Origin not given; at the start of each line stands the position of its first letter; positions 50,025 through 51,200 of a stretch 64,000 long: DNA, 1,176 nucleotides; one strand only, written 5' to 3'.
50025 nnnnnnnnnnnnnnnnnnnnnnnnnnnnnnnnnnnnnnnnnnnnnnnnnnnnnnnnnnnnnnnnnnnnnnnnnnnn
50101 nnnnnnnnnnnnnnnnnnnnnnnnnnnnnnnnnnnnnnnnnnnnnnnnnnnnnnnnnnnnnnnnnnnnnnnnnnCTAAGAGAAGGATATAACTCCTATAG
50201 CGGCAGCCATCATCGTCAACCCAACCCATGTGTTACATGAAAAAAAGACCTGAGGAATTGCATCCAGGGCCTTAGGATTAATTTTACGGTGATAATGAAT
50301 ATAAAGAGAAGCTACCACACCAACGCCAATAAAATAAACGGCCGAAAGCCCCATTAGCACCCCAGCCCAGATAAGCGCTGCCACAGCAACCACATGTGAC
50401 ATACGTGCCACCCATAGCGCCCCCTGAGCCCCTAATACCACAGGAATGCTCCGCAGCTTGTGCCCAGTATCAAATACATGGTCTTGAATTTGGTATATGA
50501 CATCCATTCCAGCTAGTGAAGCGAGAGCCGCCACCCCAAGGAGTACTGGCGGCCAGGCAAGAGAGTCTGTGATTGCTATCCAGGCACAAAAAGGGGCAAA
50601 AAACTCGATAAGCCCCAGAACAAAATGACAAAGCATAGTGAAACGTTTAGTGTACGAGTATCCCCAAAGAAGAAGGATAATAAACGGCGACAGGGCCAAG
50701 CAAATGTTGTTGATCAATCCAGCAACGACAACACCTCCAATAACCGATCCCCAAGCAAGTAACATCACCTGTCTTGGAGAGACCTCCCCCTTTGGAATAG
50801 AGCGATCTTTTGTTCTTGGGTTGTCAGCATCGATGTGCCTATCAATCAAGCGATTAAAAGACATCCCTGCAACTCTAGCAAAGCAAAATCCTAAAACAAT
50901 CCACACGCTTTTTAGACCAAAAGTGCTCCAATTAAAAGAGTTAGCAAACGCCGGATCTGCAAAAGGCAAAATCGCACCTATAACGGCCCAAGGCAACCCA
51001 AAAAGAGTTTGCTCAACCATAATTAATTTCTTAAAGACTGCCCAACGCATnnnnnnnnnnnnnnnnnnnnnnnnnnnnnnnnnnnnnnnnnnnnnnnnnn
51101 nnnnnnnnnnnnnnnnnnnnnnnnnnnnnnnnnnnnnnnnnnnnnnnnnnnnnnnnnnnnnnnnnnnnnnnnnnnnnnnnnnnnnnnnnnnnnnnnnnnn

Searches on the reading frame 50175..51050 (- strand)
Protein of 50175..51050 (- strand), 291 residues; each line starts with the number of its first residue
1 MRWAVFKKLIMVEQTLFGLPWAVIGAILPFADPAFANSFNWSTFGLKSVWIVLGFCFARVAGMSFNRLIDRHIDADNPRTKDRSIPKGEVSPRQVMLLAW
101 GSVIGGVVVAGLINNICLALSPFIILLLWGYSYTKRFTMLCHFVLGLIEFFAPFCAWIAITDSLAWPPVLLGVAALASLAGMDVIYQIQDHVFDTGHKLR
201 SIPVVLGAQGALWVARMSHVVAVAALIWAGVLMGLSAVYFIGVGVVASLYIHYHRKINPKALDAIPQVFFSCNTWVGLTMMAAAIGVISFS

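Call 14: search_protein_families(library=pfam, proteins=[window:50175-51050:-], max_evalue=0.001)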
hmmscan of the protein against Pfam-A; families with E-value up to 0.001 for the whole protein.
window:50175-51050:- (291 aa): 1 family
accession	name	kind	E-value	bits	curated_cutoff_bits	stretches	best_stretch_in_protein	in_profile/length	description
PF01040.23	UbiA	-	3e-46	158.2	34.2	1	46-270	20-245/250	UbiA prenyltransferase family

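Call 15: search_protein_families(library=ncbifam, proteins=[window:50175-51050:-], max_evalue=0.001)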
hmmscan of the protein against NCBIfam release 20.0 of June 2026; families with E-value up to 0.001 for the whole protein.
window:50175-51050:- (291 aa): 24 families
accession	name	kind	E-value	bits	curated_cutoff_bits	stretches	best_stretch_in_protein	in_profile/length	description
NF009524.0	PRK12886.1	equivalog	1.5e-76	257.5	387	1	4-284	9-280/291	prenyltransferase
TIGR01475.1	ubiA_other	subfamily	1.7e-70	237.7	180.8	1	6-286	5-278/282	UbiA-like polyprenyltransferase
NF041586.1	MqnP_DT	exception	6e-65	219.7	430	1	6-284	3-272/277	menaquinone biosynthesis prenyltransferase MqnP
NF009526.0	PRK12888.1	equivalog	9.8e-65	218.9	364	1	5-286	17-292/301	4-hydroxybenzoate octaprenyltransferase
NF041584.1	MqnP_SCO4491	exception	2.2e-60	204.8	420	1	4-285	4-279/285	menaquinone biosynthesis prenyltransferase MqnP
NF041585.1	MqnP_Cj_Hp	exception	1.1e-48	166.1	375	1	6-282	4-275/281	menaquinone biosynthesis prenyltransferase MqnP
NF009515.0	PRK12874.1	equivalog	2.5e-47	161.7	392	1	6-282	11-282/291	4-hydroxybenzoate polyprenyltransferase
NF009609.0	PRK13106.1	equivalog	1.4e-39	136.3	349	1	3-280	15-287/301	prenyltransferase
NF009517.0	PRK12876.1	equivalog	1.8e-39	135.9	419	1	2-289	3-297/300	prenyltransferase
TIGR01474.1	ubiA_proteo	equivalog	4.6e-31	108.3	275.45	1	50-284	45-277/282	4-hydroxybenzoate octaprenyltransferase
NF009532.0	PRK12895.1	equivalog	8.4e-26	91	414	1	8-285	8-277/286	prenyltransferase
NF009521.0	PRK12882.1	equivalog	2.2e-18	66.5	296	1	45-251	38-243/280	geranylgeranylglycerol-phosphate geranylgeranyltransferase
TIGR01473.1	cyoE_ctaB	equivalog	1.8e-15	57.5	210.3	1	47-174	36-166/281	heme o synthase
NF009514.0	PRK12873.1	equivalog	2.3e-14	53.5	246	1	50-251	51-257/297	4-hydroxybenzoate polyprenyltransferase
NF009523.0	PRK12884.1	equivalog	3.5e-13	49.4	269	1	52-254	43-243/279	prenyltransferase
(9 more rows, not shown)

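Call 30: search_solved_structures(query=window:50175-51050:-, show_alignments=2, max_evalue=0.00001)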
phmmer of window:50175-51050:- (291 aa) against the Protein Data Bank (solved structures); distinct sequences matched with E-value up to 0.00001: 1.
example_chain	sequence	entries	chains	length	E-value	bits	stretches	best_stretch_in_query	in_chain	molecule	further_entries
4od4_A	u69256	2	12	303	7.6e-24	88.1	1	8-249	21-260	4-hydroxybenzoate octaprenyltransferase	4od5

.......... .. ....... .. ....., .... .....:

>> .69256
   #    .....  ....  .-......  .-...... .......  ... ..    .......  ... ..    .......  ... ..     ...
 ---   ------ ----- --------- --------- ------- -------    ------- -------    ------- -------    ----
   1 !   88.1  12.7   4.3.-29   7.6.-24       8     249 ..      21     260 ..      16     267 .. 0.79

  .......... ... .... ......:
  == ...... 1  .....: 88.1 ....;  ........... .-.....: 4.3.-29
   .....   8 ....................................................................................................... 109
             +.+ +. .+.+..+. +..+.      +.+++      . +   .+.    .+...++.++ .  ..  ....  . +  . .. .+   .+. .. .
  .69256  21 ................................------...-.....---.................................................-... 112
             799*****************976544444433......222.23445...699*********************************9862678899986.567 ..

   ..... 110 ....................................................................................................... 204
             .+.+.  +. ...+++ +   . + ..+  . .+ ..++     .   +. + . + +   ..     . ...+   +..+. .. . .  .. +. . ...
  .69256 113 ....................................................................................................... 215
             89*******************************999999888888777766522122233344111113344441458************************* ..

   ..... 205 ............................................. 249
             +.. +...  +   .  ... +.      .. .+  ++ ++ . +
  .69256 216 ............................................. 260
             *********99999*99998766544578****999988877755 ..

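Call 54: find_homologous_proteins(query=window:50175-51050:-, max_evalue=1e-20)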
Query window:50175-51050:- (291 aa): 2230 proteins with E <= 1e-20 among 8000 candidates; the best 120 are listed.
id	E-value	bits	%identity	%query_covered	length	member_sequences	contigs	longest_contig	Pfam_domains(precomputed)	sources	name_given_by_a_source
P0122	4.7e-186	635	98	100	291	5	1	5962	PF01040.24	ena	-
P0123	6.7e-89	316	51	98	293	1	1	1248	PF01040.24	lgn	-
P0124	1.5e-88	315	51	99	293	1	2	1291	PF01040.24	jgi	jgi:4-hydroxybenzoate polyprenyltransferase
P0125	4.5e-87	311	51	98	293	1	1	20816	PF01040.24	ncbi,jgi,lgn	jgi:4-hydroxybenzoate polyprenyltransferase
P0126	6.8e-86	307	51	96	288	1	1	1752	PF01040.24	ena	-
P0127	2.9e-83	298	48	100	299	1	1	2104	PF01040.24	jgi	jgi:4-hydroxybenzoate polyprenyltransferase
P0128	3.4e-81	291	46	99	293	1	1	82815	PF01040.24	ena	-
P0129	4.1e-81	291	49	99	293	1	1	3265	PF01040.24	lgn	-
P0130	5.1e-81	291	47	99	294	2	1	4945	PF01040.24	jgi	jgi:4-hydroxybenzoate polyprenyltransferase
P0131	5.9e-81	290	50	98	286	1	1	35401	PF01040.24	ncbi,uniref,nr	ncbi:UbiA family prenyltransferase [Simkania negevensis]|uniref:UbiA family prenyltransferase n=1 Ta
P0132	6.2e-81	290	47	99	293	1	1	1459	PF01040.24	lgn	-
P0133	6.7e-81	290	47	99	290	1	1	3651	PF01040.24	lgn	-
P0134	3.3e-80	288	47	99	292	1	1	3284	PF01040.24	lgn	-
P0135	4.1e-79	284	47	99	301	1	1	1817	PF01040.24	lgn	-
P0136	6.9e-79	284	46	96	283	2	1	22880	PF01040.24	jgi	jgi:4-hydroxybenzoate polyprenyltransferase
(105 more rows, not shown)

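Call 56: find_encoding_contigs(protein=P0122, flank=10000, max_places=6)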
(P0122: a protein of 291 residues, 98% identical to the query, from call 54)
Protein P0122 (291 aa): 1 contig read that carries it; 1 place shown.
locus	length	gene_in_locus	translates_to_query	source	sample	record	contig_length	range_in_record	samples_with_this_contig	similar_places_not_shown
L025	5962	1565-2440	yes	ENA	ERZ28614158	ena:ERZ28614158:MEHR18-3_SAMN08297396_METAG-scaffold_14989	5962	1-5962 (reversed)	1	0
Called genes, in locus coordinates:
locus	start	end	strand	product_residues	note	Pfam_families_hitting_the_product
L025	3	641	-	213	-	?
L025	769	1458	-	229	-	PF18306:LDcluster4, PF03641:Lysine_decarbox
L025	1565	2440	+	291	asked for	PF01040:UbiA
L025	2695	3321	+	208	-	PF02441:Flavoprotein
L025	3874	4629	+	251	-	PF00535:Glycos_transf_2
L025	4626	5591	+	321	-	PF01370:Epimerase, PF04321:RmlD_sub_bind (weak), PF05368:NmrA (weak), PF16363:GDP_Man_Dehyd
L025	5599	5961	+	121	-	?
